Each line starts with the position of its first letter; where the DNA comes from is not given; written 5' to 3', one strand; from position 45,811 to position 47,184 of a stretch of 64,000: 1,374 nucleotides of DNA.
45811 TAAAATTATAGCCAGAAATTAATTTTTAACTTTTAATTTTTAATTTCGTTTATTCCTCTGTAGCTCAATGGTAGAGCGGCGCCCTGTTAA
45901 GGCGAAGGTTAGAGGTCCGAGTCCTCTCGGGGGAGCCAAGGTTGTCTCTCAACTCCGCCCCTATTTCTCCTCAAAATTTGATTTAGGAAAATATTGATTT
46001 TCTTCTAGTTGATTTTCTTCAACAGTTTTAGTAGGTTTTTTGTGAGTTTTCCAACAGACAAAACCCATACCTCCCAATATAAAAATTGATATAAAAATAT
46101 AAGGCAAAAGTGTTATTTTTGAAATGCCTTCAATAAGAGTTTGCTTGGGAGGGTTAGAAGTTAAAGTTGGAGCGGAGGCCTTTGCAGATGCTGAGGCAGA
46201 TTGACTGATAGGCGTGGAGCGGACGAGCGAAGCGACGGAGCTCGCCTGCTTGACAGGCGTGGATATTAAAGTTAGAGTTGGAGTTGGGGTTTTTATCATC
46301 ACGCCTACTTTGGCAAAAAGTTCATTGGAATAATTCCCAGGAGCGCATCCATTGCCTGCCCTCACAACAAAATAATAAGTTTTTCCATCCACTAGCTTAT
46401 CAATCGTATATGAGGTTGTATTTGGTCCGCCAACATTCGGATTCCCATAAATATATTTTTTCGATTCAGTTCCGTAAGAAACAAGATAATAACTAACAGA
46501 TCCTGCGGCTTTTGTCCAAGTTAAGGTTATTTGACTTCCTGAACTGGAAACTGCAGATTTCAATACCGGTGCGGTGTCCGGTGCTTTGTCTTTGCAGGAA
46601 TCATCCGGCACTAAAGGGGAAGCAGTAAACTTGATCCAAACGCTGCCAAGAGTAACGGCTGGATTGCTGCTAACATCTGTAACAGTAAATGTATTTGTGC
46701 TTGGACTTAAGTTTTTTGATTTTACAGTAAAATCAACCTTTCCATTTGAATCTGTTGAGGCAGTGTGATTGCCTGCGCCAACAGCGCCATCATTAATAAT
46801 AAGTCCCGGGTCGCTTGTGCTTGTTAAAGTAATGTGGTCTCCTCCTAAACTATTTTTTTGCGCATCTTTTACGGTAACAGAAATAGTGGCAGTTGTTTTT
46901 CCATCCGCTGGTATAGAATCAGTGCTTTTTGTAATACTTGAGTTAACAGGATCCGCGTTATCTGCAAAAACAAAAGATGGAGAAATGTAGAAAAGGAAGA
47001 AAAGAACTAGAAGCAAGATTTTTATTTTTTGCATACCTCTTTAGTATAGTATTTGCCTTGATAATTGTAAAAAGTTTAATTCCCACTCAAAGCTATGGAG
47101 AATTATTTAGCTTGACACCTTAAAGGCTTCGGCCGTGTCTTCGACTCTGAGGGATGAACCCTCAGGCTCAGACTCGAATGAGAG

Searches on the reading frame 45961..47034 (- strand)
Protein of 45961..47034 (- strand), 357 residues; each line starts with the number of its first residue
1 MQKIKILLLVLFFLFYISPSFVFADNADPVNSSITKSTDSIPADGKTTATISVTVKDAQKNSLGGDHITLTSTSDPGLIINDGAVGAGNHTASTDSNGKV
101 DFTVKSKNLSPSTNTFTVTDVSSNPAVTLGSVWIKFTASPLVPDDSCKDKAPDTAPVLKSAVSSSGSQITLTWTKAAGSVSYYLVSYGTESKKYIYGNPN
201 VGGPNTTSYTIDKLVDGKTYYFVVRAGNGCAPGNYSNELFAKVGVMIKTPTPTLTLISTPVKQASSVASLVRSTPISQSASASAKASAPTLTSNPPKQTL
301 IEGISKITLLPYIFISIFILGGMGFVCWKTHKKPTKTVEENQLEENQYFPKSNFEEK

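Call 25: search_protein_families(library=pfam, proteins=[window:45961-47034:-], max_evalue=0.01)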
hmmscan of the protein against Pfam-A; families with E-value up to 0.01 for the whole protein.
window:45961-47034:- (357 aa): 4 families
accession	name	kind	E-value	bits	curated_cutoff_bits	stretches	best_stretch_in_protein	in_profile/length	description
PF09134.16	Invasin_D3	-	5.2e-10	40.2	33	1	28-129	1-95/98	Invasin, domain 3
PF00041.27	fn3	-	1.2e-09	38.7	25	1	161-239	8-81/84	Fibronectin type III domain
PF02369.22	Big_1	-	7.7e-09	36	34.9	1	32-127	2-90/93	Bacterial Ig-like domain (group 1)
PF16656.11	Pur_ac_phosph_N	-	0.0055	17.7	30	1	163-234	9-84/93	Purple acid Phosphatase, N-terminal domain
